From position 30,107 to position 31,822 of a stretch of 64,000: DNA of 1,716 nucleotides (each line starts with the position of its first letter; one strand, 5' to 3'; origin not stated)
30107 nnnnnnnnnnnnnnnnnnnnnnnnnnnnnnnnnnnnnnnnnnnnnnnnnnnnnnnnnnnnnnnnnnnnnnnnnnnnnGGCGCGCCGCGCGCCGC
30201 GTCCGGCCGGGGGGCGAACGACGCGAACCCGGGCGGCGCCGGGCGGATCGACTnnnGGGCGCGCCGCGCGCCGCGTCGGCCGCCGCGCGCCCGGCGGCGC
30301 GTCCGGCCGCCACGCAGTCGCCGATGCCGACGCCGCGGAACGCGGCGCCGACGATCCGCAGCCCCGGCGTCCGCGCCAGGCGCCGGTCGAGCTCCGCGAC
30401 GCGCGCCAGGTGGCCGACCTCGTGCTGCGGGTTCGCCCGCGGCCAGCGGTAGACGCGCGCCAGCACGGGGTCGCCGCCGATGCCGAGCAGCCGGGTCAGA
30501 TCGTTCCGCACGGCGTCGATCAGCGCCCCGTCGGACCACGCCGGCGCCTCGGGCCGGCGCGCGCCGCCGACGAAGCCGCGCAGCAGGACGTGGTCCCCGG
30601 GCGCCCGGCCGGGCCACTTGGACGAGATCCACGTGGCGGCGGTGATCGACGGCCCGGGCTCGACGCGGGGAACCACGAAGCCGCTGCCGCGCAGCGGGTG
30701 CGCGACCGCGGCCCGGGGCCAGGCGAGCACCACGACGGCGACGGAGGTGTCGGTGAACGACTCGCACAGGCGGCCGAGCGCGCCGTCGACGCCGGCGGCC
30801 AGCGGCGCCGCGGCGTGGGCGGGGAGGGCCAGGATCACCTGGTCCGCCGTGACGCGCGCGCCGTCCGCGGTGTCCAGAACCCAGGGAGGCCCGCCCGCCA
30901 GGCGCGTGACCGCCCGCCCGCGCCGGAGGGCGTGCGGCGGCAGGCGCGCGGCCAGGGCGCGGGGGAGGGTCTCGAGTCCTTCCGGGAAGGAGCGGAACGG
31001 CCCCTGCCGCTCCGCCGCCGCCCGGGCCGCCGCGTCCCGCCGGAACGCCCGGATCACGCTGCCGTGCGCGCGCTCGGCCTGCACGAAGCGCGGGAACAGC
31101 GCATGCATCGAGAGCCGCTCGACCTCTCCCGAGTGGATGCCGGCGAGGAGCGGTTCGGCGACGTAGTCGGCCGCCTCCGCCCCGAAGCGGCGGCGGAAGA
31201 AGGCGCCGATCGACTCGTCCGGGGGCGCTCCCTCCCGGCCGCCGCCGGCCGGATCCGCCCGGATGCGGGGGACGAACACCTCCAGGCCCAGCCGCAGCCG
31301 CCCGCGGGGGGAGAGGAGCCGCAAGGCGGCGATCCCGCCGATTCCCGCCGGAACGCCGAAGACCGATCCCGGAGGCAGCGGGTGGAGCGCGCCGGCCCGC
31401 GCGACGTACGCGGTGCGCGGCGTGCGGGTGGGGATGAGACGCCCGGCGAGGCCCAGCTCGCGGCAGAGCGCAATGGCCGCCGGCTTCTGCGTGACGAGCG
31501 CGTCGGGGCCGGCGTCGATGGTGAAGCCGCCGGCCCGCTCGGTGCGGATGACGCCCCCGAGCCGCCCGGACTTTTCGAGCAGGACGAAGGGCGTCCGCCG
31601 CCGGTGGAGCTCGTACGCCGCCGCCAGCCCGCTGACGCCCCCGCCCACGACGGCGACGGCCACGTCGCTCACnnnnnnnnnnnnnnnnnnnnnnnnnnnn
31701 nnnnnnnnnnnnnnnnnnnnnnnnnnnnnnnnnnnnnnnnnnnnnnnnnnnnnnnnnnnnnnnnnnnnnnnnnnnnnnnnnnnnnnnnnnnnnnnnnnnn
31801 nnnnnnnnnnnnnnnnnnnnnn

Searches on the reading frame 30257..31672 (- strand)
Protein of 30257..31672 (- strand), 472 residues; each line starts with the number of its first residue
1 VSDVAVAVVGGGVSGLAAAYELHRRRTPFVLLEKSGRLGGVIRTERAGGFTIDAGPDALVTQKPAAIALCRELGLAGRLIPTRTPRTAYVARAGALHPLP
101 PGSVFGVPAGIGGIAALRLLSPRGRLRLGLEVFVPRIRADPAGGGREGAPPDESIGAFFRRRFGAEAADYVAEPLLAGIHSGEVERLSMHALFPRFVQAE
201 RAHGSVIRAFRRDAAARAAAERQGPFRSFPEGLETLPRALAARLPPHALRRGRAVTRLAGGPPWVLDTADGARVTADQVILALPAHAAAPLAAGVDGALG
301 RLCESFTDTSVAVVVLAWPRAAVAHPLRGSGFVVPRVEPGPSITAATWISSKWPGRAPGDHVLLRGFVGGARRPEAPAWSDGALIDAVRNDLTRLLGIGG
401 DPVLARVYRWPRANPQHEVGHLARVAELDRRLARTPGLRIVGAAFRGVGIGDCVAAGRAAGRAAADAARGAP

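Call 68: search_protein_families(library=pfam, proteins=[window:30257-31672:-], max_evalue=0.00001)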
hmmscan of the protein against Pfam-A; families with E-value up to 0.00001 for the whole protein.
window:30257-31672:- (472 aa): 2 families
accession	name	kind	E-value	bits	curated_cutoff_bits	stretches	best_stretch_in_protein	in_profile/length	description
PF01593.30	Amino_oxidase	-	8.2e-51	174.1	19.8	1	13-461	1-439/443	Flavin containing amine oxidoreductase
PF13450.12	NAD_binding_8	-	1e-14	54.9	21.9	1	8-73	1-68/68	NAD(P)-binding Rossmann-like domain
